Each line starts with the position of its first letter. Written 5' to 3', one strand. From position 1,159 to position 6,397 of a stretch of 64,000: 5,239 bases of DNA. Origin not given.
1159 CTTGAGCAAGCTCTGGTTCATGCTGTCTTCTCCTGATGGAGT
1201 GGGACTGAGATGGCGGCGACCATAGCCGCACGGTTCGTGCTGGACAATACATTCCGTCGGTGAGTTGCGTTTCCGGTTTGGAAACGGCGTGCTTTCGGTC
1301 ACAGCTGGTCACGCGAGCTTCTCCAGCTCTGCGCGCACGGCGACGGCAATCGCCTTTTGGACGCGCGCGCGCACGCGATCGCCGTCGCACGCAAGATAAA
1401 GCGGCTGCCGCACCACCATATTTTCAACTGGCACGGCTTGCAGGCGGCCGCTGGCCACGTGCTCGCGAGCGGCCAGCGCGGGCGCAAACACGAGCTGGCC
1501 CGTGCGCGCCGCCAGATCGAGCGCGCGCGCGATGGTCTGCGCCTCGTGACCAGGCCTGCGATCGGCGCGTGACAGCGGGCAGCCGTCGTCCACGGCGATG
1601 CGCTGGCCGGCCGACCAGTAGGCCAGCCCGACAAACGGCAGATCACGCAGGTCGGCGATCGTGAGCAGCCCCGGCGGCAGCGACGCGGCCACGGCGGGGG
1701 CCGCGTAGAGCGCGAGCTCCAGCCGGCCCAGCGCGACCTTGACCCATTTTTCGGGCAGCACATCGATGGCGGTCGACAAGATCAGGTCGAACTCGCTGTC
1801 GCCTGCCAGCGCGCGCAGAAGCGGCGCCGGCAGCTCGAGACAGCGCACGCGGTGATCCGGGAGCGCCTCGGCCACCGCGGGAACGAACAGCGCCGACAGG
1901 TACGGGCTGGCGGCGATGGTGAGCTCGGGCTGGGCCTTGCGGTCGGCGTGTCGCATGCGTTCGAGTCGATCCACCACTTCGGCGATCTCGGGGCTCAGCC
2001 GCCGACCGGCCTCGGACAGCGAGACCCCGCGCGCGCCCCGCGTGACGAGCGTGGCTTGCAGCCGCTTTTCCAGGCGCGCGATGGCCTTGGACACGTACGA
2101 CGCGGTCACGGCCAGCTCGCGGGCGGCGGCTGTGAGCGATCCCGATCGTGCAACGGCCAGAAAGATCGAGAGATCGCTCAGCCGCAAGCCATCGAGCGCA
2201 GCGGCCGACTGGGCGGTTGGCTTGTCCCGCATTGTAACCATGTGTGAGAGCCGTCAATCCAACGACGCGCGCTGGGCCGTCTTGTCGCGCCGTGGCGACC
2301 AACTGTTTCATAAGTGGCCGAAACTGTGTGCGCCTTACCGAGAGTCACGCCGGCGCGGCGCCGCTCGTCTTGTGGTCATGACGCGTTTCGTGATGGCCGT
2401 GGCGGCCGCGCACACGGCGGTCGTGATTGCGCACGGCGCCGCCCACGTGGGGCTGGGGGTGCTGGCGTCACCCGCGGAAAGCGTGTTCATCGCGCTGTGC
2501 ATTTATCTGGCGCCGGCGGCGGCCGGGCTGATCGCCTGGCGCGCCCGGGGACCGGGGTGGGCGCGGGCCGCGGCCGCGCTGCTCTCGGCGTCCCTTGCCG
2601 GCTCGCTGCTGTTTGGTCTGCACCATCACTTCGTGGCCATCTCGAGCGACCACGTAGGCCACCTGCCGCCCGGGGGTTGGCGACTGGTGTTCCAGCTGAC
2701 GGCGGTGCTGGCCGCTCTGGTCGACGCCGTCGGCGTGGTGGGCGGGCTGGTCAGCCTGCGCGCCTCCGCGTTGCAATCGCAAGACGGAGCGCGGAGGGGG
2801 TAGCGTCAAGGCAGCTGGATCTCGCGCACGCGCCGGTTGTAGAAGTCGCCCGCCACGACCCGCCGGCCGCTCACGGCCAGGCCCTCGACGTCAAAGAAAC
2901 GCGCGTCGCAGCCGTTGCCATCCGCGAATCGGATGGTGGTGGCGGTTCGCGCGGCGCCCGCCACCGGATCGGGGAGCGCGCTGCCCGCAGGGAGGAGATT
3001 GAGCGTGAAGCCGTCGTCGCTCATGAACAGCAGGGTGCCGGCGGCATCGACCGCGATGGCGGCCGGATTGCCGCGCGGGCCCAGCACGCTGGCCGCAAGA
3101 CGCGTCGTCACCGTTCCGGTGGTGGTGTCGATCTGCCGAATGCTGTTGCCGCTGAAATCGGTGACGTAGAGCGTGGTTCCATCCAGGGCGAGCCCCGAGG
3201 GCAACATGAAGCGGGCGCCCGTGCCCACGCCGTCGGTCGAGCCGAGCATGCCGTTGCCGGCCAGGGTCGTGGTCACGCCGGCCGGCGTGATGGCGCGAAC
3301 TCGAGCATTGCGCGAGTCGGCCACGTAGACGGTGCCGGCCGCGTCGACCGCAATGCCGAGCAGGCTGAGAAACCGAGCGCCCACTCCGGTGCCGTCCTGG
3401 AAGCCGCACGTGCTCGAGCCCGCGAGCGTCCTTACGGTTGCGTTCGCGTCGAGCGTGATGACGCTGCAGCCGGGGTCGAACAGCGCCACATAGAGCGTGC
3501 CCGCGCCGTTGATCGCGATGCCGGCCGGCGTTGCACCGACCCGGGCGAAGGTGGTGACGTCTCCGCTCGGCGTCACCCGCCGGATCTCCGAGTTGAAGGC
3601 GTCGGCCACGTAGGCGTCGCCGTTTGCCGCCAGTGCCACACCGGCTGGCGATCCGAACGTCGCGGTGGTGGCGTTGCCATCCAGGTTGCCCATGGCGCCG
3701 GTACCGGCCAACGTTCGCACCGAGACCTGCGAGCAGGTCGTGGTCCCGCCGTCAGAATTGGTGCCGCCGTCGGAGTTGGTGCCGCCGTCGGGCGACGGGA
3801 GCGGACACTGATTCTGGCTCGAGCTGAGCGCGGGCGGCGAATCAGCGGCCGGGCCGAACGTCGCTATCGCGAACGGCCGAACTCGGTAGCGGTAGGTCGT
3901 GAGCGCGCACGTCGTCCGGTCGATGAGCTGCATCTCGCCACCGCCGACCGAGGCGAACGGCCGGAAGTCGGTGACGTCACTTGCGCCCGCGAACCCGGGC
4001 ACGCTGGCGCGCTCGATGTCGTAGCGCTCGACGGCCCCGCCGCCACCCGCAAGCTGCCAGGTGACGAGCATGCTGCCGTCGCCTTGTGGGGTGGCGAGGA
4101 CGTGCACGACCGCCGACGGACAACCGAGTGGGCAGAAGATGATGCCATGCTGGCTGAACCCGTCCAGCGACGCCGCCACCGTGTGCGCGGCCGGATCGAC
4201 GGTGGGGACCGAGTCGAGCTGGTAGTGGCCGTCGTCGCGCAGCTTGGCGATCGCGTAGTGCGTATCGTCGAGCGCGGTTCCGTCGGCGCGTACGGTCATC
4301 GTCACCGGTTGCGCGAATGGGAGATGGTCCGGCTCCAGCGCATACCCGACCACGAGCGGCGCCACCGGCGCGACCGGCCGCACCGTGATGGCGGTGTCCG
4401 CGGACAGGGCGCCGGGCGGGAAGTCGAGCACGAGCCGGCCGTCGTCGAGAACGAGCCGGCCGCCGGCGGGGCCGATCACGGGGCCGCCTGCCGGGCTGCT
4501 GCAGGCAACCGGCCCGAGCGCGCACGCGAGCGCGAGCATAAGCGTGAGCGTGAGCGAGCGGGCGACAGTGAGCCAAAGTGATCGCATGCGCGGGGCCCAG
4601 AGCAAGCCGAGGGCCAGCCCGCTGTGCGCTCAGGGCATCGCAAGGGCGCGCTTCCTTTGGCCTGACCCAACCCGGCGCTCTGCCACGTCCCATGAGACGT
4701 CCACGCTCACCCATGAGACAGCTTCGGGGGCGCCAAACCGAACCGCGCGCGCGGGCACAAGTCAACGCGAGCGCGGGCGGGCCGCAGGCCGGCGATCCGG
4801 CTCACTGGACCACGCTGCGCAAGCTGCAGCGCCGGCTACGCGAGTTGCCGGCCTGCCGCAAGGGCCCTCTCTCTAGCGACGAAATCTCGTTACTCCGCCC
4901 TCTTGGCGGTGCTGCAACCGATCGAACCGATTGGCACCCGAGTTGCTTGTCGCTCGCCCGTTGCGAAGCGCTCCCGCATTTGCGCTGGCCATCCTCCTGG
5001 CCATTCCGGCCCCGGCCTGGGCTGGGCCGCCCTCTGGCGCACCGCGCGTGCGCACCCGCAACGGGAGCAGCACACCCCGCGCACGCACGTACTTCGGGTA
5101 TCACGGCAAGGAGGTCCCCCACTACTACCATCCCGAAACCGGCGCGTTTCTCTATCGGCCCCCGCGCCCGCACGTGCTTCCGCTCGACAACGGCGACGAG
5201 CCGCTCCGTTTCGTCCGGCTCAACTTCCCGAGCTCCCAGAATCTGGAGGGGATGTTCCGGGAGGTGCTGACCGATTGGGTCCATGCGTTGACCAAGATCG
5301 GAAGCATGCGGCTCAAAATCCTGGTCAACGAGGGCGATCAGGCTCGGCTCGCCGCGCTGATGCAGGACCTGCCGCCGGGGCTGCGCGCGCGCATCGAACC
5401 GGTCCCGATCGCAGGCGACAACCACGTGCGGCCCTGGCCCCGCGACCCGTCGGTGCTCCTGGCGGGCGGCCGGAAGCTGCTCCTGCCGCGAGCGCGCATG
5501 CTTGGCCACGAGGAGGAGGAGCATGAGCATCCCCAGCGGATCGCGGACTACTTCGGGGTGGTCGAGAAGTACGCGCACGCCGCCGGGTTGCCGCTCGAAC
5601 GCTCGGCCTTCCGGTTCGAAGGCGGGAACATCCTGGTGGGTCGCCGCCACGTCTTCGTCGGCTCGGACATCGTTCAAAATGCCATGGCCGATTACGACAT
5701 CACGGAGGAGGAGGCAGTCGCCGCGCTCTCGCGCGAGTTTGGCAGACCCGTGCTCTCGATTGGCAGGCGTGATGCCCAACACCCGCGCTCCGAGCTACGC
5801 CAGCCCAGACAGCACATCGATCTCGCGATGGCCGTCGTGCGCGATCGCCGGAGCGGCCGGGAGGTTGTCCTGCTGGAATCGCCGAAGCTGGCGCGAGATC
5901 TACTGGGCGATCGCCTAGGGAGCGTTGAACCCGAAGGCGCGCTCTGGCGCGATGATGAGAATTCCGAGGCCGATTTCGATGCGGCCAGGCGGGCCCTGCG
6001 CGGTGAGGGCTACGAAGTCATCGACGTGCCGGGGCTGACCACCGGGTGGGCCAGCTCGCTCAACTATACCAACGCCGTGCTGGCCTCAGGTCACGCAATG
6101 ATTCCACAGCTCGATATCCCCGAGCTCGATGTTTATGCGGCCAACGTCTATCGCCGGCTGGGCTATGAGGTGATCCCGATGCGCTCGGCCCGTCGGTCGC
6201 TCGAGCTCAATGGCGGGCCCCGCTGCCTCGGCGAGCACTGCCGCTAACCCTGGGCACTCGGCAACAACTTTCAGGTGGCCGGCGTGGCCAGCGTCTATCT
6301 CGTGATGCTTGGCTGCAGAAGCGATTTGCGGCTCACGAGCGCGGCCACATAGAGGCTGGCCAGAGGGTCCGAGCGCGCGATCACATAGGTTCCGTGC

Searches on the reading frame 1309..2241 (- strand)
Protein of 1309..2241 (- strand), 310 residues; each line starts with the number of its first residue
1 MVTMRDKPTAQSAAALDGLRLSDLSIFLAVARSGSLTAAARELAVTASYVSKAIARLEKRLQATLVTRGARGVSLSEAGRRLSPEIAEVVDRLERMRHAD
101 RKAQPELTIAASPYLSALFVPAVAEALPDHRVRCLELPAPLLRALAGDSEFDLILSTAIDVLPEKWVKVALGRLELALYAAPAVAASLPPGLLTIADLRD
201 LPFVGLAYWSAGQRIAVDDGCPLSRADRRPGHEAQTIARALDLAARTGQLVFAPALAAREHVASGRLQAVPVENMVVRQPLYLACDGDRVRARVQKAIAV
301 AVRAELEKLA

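Call 29: find_encoding_contigs(protein=window:1309-2241:-, flank=10000, max_places=3)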
Protein window:1309-2241:- (310 aa): no gene with exactly this product is on record in the collection.

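Call 36: search_protein_families(library=pfam, proteins=[window:1309-2241:-], max_evalue=0.001)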
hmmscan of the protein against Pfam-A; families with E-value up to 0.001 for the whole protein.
window:1309-2241:- (310 aa): 2 families
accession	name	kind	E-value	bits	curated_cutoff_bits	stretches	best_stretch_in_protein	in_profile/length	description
PF00126.33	HTH_1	-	9e-19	67.6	26.6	1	21-80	1-60/60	Bacterial regulatory helix-turn-helix protein, lysR family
PF03466.25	LysR_substrate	-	1.7e-15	57.4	28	1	103-300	4-203/209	LysR substrate binding domain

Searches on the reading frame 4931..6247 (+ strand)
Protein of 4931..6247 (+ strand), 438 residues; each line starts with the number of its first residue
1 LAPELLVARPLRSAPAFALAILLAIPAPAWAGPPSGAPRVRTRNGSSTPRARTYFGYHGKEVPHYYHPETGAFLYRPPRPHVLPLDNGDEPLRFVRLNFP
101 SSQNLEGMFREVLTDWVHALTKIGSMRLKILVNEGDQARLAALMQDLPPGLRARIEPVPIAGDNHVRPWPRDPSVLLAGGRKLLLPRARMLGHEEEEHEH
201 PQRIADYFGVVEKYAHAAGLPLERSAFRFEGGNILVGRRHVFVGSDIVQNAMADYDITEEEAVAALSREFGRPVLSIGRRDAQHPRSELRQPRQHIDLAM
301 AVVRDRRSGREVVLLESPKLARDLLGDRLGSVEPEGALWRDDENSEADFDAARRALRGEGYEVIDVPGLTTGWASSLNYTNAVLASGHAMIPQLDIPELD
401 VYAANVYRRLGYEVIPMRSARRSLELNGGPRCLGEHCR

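Call 8: search_protein_families(library=pfam, proteins=[window:4931-6247:+], max_evalue=0.001)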
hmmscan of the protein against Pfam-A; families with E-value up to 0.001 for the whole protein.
window:4931-6247:+ (438 aa): 1 family
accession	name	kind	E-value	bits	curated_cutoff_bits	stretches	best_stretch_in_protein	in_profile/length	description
PF04371.20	PAD_porph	-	0.00015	21.6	25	0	93-433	10-316/321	Porphyromonas-type peptidyl-arginine deiminase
